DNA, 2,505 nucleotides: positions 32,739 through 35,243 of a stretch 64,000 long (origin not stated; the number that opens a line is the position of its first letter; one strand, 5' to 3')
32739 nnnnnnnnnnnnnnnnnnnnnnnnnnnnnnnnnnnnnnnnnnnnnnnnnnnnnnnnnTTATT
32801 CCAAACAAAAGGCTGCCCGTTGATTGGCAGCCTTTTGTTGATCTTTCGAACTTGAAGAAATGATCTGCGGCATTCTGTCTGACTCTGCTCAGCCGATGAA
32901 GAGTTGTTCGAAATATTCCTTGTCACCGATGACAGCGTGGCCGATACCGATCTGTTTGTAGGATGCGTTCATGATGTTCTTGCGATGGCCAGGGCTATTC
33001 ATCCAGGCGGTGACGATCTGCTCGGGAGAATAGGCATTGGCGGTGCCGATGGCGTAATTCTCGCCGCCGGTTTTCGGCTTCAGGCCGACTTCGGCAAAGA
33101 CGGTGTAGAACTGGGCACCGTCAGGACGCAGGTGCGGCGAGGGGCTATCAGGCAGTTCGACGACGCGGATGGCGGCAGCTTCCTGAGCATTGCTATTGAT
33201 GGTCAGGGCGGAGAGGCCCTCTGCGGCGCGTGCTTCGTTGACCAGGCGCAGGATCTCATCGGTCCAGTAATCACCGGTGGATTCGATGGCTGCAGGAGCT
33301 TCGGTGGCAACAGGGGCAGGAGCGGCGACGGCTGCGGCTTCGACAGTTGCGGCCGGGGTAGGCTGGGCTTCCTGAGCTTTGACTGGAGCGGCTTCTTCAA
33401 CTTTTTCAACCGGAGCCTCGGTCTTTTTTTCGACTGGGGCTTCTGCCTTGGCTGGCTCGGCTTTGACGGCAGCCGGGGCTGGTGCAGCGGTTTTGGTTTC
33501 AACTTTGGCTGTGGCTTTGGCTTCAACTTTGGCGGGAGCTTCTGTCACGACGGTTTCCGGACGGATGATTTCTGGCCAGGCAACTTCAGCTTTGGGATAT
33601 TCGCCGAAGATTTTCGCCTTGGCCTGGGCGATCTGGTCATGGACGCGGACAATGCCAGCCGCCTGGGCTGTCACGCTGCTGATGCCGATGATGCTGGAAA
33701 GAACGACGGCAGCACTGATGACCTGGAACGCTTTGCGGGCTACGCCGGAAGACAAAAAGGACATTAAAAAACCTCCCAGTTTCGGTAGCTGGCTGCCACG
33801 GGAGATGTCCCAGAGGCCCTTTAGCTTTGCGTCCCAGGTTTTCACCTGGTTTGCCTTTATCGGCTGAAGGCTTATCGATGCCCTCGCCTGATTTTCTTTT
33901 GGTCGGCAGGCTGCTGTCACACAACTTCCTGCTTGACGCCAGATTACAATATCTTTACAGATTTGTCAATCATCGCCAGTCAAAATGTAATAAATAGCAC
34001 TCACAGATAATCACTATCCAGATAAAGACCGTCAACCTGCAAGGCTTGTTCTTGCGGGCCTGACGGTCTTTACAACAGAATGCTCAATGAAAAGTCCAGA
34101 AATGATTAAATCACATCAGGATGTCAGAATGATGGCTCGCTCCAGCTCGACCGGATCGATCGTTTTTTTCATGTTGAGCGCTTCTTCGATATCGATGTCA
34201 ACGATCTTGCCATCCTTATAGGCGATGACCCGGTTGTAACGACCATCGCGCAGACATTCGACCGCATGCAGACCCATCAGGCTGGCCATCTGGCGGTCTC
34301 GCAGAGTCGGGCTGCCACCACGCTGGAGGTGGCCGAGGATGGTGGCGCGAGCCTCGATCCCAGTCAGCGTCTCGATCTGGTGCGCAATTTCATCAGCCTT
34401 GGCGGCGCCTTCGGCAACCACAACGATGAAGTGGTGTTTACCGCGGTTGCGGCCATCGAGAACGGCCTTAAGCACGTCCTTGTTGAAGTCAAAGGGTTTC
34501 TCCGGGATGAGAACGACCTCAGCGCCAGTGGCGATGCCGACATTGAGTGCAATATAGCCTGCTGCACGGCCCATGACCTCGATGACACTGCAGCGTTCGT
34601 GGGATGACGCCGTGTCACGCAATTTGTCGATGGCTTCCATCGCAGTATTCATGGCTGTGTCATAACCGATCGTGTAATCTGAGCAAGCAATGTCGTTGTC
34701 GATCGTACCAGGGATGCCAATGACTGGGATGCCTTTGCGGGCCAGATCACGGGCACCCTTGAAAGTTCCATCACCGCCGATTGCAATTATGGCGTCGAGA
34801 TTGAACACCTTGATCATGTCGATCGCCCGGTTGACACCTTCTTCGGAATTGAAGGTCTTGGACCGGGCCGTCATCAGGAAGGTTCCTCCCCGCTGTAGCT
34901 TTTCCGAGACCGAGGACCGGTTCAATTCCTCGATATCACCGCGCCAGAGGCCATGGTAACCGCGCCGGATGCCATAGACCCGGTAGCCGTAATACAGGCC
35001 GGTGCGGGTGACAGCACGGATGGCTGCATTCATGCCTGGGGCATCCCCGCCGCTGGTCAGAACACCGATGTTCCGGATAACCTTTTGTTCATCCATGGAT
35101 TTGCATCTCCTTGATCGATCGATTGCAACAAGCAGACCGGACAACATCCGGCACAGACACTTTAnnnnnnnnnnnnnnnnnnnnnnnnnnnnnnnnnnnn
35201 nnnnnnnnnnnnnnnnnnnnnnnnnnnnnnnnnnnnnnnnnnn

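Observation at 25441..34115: Accessory surface island: class B sortase, two (E)MPxTG substrates, three secreted CAP/SCP paralogues, three c-di-GMP-type riboswitch leaders and a Fur box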

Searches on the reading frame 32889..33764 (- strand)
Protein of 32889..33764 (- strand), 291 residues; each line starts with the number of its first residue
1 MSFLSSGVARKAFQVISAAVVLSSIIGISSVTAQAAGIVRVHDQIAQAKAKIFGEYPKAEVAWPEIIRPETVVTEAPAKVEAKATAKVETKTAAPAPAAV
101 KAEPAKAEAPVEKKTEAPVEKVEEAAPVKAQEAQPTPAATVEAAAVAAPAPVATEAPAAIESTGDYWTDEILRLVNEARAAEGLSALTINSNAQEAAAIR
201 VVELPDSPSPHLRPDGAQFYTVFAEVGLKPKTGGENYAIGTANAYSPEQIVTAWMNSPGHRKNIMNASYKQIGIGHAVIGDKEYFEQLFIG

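Call 7: search_protein_families(library=pfam, proteins=[window:32889-33764:-], max_evalue=0.01)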
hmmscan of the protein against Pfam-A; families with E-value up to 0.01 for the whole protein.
window:32889-33764:- (291 aa): 1 family
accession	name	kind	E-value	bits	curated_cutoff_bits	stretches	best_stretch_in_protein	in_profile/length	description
PF00188.32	CAP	-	8.3e-16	59.3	21.1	1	172-284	1-110/117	Cysteine-rich secretory protein family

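Call 10: search_protein_families(library=ncbifam, proteins=[window:32889-33764:-], max_evalue=0.01)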
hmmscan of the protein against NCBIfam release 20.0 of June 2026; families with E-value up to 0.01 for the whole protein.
window:32889-33764:- (291 aa): 2 families
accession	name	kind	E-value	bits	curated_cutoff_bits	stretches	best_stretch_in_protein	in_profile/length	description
TIGR02909.1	spore_YkwD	subfamily_domain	5.4e-21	74.8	171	1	170-291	7-127/127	uncharacterized protein, YkwD family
NF052539.1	DivAsocLipDalA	equivalog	8.2e-06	25.8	200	1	168-275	48-153/169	divisome-associated lipoprotein DalA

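Call 41: find_homologous_proteins(query=window:32889-33764:-, max_evalue=0.00001)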
Query window:32889-33764:- (291 aa): 126 proteins with E <= 0.00001 among 8000 candidates; the best 120 are listed.
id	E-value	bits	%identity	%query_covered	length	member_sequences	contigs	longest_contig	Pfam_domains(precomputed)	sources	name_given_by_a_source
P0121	1.9e-171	587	98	100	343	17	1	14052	PF00188.33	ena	-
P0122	4.0e-150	517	86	100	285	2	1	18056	PF00188.33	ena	-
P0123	2.4e-147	508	87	100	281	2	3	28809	PF00188.33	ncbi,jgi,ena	-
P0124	6.3e-136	470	76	100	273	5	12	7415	PF00188.33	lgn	-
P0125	1.8e-123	429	88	83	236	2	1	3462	PF00188.33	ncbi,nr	ncbi:MAG: hypothetical protein EOM70_11890, partial [Clostridia bacterium]|nr:hypothetical protein [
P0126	2.2e-113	396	67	100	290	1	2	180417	PF00188.33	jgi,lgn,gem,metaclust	metaclust:\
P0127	1.8e-88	315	56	100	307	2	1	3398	PF00188.33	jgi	jgi:uncharacterized protein YkwD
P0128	3.6e-81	291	54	100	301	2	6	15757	PF00188.33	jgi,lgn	jgi:uncharacterized protein YkwD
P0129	1.0e-68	250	51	100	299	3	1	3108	PF00188.33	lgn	-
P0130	1.3e-64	237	46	100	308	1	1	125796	PF00188.33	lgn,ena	-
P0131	6.6e-56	208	70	45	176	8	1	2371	PF00188.33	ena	-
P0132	5.9e-49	185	68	45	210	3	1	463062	PF00188.33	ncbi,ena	-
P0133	1.0e-41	162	38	95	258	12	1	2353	PF00188.33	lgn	-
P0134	1.1e-40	158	37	99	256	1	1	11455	PF00188.33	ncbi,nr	ncbi:MAG: CAP domain-containing protein [Clostridia bacterium]|nr:CAP domain-containing protein [Clo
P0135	3.1e-26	111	47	45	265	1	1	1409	PF00188.33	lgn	-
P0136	4.6e-26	110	44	50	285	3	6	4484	PF26182.1,PF02368.25,PF00188.33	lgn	-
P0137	4.3e-24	104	50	41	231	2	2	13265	PF00188.33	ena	-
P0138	4.7e-24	104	43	48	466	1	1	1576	PF00188.33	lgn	-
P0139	1.7e-23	102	36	69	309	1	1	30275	PF00188.33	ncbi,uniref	ncbi:MAG: CAP domain-containing protein [Cytobacillus gottheilii]|uniref:CAP domain-containing prote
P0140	1.8e-23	102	37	76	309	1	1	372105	PF00188.33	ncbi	-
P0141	2.2e-23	101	36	80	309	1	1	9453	PF00188.33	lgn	-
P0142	2.5e-21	95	48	38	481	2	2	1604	PF00188.33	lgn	-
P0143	3.7e-21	94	48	38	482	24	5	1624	PF00188.33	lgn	-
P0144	4.7e-21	94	36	81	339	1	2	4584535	PF00188.33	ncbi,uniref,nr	ncbi:CAP domain-containing protein [Cytobacillus gottheilii]|uniref:CAP domain-containing protein n=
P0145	7.9e-21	93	47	38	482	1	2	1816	PF00188.33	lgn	-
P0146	3.3e-20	91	36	62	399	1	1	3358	PF00188.33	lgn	-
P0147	5.7e-20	90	41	48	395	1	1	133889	PF00188.33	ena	-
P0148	2.5e-19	88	35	49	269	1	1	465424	PF00188.33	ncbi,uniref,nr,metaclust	ncbi:hypothetical protein A8F94_19010 [Bacillus sp. FJAT-27225]|uniref:CAP domain-containing protein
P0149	5.1e-19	87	35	64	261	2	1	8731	PF00188.33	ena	-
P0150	2.2e-18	85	43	41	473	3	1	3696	PF00188.33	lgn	-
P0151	2.2e-18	85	33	72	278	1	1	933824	PF00188.33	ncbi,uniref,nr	ncbi:CAP domain-containing protein [Jeotgalibacillus aurantiacus]|uniref:CAP domain-containing prote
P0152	2.4e-18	85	39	41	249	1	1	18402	PF00188.33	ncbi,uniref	ncbi:CAP domain-containing protein [Streptomyces sp. NPDC089915]|uniref:CAP domain-containing protei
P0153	3.7e-18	84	32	79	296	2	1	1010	PF00188.33,PF25533.2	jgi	jgi:uncharacterized YkwD family protein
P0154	5.0e-18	84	43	42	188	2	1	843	PF00188.33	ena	-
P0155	5.4e-17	81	33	47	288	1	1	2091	PF00188.33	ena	-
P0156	8.6e-17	80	33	47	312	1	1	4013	PF00188.33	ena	-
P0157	1.7e-16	79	32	75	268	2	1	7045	PF00188.33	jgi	-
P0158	9.4e-16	76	42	42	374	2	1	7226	PF26182.1,PF22359.3,PF02368.25,PF00188.33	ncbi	ncbi:MAG: Ig-like domain-containing protein, partial [Eubacteriales bacterium]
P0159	3.4e-15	75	32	79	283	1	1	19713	PF00188.33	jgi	jgi:uncharacterized YkwD family protein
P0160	2.3e-14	72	34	42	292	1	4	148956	PF00188.33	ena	-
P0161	3.8e-14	71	37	69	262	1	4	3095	PF00188.33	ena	-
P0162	4.6e-14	71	32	66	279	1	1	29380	PF00188.33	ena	-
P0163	8.8e-14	70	34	79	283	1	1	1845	PF00188.33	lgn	-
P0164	8.8e-14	70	34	79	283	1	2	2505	PF00188.33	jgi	jgi:uncharacterized YkwD family protein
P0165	1.4e-13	69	32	57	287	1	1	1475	PF00188.33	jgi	jgi:uncharacterized YkwD family protein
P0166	1.7e-13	69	39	41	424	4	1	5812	PF00188.33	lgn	-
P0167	2.3e-13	69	38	48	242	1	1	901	PF00188.33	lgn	-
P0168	3.7e-13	68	42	36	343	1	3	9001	PF00188.33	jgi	jgi:hypothetical protein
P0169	1.8e-12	66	38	42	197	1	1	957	PF01476.27,PF00188.33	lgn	-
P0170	3.2e-12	65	36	42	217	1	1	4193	PF00188.33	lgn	-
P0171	5.1e-12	64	35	47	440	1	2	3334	PF00188.33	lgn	-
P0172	5.2e-12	64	33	59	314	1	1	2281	PF00188.33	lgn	-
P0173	6.4e-12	64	37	41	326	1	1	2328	PF00188.33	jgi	jgi:uncharacterized protein YkwD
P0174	1.2e-11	63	38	49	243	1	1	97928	PF00188.33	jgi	jgi:uncharacterized protein YkwD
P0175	1.3e-11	63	43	37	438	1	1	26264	PF00188.33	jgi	jgi:hypothetical protein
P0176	1.4e-11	63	36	47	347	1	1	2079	PF00188.33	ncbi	-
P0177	3.0e-11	62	39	42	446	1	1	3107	PF00188.33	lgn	-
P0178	4.0e-11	61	31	53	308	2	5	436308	PF00188.33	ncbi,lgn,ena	-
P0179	4.1e-11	61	39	47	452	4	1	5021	PF00188.33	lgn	-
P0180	4.2e-11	61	36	57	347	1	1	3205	PF00188.33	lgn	-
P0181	4.4e-11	61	38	36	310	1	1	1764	PF00188.33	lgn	-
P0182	5.0e-11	61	37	36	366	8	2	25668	PF00188.33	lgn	-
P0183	5.2e-11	61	38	36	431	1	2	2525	PF00188.33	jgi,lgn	jgi:uncharacterized protein YkwD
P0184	5.2e-11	61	36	52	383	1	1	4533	PF00188.33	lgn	-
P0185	7.0e-11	60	44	42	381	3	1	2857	PF00188.33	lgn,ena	-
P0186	7.6e-11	60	42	35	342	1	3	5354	PF00188.33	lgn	-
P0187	8.0e-11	60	40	35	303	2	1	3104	PF00188.33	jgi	jgi:hypothetical protein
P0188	8.9e-11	60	41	35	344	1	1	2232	PF00188.33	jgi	jgi:hypothetical protein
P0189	9.4e-11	60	38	41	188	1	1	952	PF00188.33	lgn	-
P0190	1.3e-10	60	36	41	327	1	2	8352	PF00188.33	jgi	jgi:uncharacterized protein YkwD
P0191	1.6e-10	59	40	37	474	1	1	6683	PF00188.33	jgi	jgi:uncharacterized protein YkwD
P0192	2.2e-10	59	34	41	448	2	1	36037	PF00188.33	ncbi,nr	ncbi:MAG: CAP domain-containing protein [Planctomycetaceae bacterium]|nr:CAP domain-containing prote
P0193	4.0e-10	58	34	41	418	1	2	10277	PF00188.33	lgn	-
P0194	4.6e-10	58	39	38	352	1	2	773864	PF00188.33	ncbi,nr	ncbi:MAG TPA: CAP domain-containing protein [Candidatus Saccharimonadales bacterium]|nr:CAP domain-c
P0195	5.1e-10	58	37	46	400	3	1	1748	PF00188.33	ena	-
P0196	6.6e-10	57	38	38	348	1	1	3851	PF00188.33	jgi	jgi:hypothetical protein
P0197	6.7e-10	57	40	47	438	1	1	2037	PF00188.33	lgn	-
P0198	8.4e-10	57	39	37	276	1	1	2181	PF00188.33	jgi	jgi:cell division septation protein DedD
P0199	1.2e-9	56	34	41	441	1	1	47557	PF00188.33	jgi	jgi:uncharacterized protein YkwD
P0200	1.3e-9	56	39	37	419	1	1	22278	PF00188.33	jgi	jgi:uncharacterized protein YkwD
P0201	1.5e-9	56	39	37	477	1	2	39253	PF00188.33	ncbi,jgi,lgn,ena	-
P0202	1.6e-9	56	32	42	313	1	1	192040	PF00188.33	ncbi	ncbi:CAP domain-containing protein [Oceanobacillus sp. CAU 1775]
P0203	1.7e-9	56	35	44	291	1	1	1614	PF00188.33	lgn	-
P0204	1.8e-9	56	34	51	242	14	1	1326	PF00188.33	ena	-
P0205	2.2e-9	56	36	38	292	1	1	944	PF00188.33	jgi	-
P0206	2.3e-9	56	40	34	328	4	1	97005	PF00188.33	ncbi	ncbi:MAG: CAP domain-containing protein [Minisyncoccia bacterium]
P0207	2.6e-9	55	35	52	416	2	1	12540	PF19127.7,PF01473.27,PF00188.33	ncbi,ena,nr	ncbi:MAG: hypothetical protein IJ751_06405 [Oscillospiraceae bacterium]|nr:hypothetical protein [Osc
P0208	5.0e-9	54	36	47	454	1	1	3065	PF00188.33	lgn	-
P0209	5.1e-9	54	38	36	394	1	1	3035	PF00188.33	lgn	-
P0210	6.1e-9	54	37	36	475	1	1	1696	PF00188.33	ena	-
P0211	7.0e-9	54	36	36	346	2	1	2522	PF00188.33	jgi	jgi:hypothetical protein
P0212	8.6e-9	54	36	40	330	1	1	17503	PF00188.33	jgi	jgi:hypothetical protein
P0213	8.7e-9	54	30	41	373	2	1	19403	PF00188.33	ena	-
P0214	1.3e-8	53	37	36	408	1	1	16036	PF00188.33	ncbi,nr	ncbi:MAG: hypothetical protein KGJ93_02405 [Patescibacteria group bacterium]|nr:hypothetical protein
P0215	1.7e-8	53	36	36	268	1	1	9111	PF00188.33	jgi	jgi:hypothetical protein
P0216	2.9e-8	52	34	38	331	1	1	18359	PF00188.33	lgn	-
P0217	6.0e-8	51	34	56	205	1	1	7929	PF00188.33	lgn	-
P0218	6.7e-8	51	34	40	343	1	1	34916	PF00188.33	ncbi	ncbi:MAG: CAP domain-containing protein [Candidatus Saccharimonadales bacterium]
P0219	8.1e-8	50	32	37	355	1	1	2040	PF00188.33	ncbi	-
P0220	8.3e-8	50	32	37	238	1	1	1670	PF00188.33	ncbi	-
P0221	8.6e-8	50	35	39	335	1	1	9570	PF00188.33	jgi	jgi:hypothetical protein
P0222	9.2e-8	50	37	36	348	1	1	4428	PF00188.33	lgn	-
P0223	9.9e-8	50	38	34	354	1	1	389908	PF00188.33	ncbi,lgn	-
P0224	1.0e-7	50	34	37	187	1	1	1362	PF00188.33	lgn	-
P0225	1.3e-7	50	31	41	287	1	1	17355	PF00188.33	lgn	-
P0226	1.4e-7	50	32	36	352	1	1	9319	PF00188.33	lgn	-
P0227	1.8e-7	49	33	37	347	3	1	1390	PF00188.33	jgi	jgi:uncharacterized protein YkwD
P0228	1.8e-7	49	35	34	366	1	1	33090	PF00188.33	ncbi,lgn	-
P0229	2.7e-7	49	35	36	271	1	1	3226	PF00188.33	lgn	-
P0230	2.7e-7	49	33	36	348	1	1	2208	PF00188.33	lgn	-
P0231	2.8e-7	49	37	39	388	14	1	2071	PF00188.33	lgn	-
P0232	3.0e-7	49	35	36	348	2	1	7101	PF00188.33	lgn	-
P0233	3.2e-7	48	29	38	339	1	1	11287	PF00188.33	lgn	-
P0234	5.3e-7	48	34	42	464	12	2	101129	PF04122.18,PF00188.33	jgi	jgi:putative cell wall-binding protein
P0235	5.5e-7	48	34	39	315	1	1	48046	PF00188.33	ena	-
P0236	1.0e-6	47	34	30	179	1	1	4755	PF00188.33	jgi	jgi:uncharacterized protein YkwD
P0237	1.1e-6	47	40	34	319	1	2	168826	PF00188.33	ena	-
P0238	1.1e-6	47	37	42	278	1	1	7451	PF00188.33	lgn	-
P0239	1.2e-6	47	31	39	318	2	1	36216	PF00188.33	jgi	jgi:hypothetical protein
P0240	1.3e-6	46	33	42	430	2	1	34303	PF00188.33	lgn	-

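Call 64: search_solved_structures(query=window:32889-33764:-, max_evalue=0.01)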
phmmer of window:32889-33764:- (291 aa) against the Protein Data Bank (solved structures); distinct sequences matched with E-value up to 0.01: 0.

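Call 66: search_solved_structures(query=A5, max_evalue=0.01)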
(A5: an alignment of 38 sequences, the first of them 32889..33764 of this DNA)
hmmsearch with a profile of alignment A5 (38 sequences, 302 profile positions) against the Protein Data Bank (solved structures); distinct sequences matched with E-value up to 0.01: 7.
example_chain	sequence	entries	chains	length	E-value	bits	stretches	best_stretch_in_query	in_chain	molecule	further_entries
4ifa_A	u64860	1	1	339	2.8e-33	118.9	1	110-241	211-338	Extracellular protein containing a SCP domain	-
4h0a_A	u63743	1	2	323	3.9e-11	46.2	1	103-223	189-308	Uncharacterized protein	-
4d53_A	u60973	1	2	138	2.5e-09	40.3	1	129-241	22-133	BB0689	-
1smb_A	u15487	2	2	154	7.2e-07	32.2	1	114-164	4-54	17kD fetal brain protein | GOLGI-ASSOCIATED PLANT PATHOGENESIS-RELATED PROTEIN 1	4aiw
5vhg_A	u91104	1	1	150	4.2e-06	29.7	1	116-158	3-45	Golgi-associated plant pathogenesis-related protein 1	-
5jys_A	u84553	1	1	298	0.00096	21.9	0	6-154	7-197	Protein PRY1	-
5ete_A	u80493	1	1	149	0.0057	19.4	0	185-206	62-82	Pry1p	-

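Call 73: predict_structure(alignment_id=A5)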
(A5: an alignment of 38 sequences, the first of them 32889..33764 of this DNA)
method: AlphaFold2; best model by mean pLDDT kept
length: 291 residues; sequences in the alignment: 38
mean_pLDDT: 74.2   pTM: 0.51
mean pLDDT of the five models: 74.2, 73.1, 72.3, 72.0, 69.1
residues with pLDDT >= 90: 128; 70-90: 31; 50-70: 63; < 50: 69
segments of 3 or more residues with pLDDT < 50: 1-4, 32-37, 60-68, 85-105, 107-110, 112-126
pLDDT, mean of each block of 10 residues (from residue 1): 51 81 71 50 68 57 46 53 45 44 47 47 47 55 62 69 92 97 96 98 96 96 97 97 97 97 98 98 98 95
secondary structure, 60 per line:
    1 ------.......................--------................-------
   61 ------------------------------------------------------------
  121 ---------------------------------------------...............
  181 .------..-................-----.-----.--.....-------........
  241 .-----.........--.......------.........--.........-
elements in order: H7-29 H38-53 H166-181 H191-206 H221-225 E233-241 H247-255 H258-264 E271-279 E282-290

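Call 76: fold_search(model_id=the predicted structure, library=pdb)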
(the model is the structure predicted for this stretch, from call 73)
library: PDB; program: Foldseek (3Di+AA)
matches with E <= 10: 698; with E <= 0.001: 29
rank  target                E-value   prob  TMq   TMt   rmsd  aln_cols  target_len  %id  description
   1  4ifa                  1.2e-07  1.00  0.36  0.35   2.6       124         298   25  1.5 Angstrom resolution crystal structure of an extracellular protein containing a SCP domain from Bacillus anthracis st (released 2012-12-26)
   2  4d53_A                2.1e-07  1.00  0.38  0.80   1.9       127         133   20  Outer surface protein BB0689 from Borrelia burgdorferi (released 2015-10-14)
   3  4h0a_B                5.8e-07  1.00  0.35  0.34   3.0       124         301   25  Crystal structure of a cysteine-rich secretory protein (SAV1118) from Staphylococcus aureus subsp. aureus Mu50 at 1.90 (released 2012-09-26)
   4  4h0a_A                6.1e-07  1.00  0.35  0.34   2.8       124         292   25  Crystal structure of a cysteine-rich secretory protein (SAV1118) from Staphylococcus aureus subsp. aureus Mu50 at 1.90 (released 2012-09-26)
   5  4aiw                  1.7e-05  1.00  0.32  0.60   6.1       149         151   18  GAPR-1 with bound inositol hexakisphosphate (released 2012-08-08)
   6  8th8_P                2.0e-05  1.00  0.34  0.32   6.9       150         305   12  Linker domain of Nexin-dynein regulatory complex from Tetrahymena thermophila (released 2023-09-20)
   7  3q2r                  2.1e-05  1.00  0.35  0.52   5.2       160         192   12  crystal structure of sGLIPR1 soaked with zinc chloride (released 2011-10-05)
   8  2dda_A                5.5e-05  1.00  0.32  0.44   3.4       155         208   15  Crystal structure of pseudechetoxin from Pseudechis australis (released 2007-01-30)
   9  1smb                  6.6e-05  1.00  0.32  0.60   6.2       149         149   18  Crystal Structure of Golgi-Associated PR-1 protein (released 2004-09-14)
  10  2ddb_B                8.5e-05  1.00  0.34  0.46   3.2       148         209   16  Crystal structure of pseudecin from Pseudechis porphyriacus (released 2007-01-30)
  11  8tid_P                1.0e-04  1.00  0.35  0.17  10.4       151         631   14  Combined linker domain of N-DRC and associated proteins Tetrahymena (released 2023-09-27)
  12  5vhg                  1.3e-04  1.00  0.33  0.62   3.1       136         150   15  Crystal structure of pentad mutant GAPR-1 (released 2017-09-20)
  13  2ddb_A                1.5e-04  1.00  0.34  0.46   3.1       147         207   16  Crystal structure of pseudecin from Pseudechis porphyriacus (released 2007-01-30)
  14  5jys                  1.7e-04  1.00  0.31  0.61   4.4       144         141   19  Pry1 CAP domain (released 2016-07-20)
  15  5v50_G                2.0e-04  1.00  0.29  0.57   5.2       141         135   18  Crystal Structure of MpPR-1i (released 2017-08-30)
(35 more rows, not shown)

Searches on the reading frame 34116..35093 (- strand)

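Call 7: search_protein_families(library=pfam, proteins=[window:34116-35093:-], max_evalue=0.01)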
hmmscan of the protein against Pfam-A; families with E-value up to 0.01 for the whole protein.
window:34116-35093:- (325 aa): 4 families
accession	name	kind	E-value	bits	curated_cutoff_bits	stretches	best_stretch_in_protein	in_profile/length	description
PF00365.25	PFK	-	6.4e-110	367.3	30.9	1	8-281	1-277/277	Phosphofructokinase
PF01513.26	NAD_kinase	-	3e-07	31.2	25.5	1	72-128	46-103/130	ATP-NAD kinase N-terminal domain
PF00781.29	DAGK_cat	-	0.00047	20.2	23.6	1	83-155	40-112/125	Diacylglycerol kinase catalytic domain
PF00465.25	Fe-ADH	-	0.0038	17.3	31.3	0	82-152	64-152/168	Iron-containing alcohol dehydrogenase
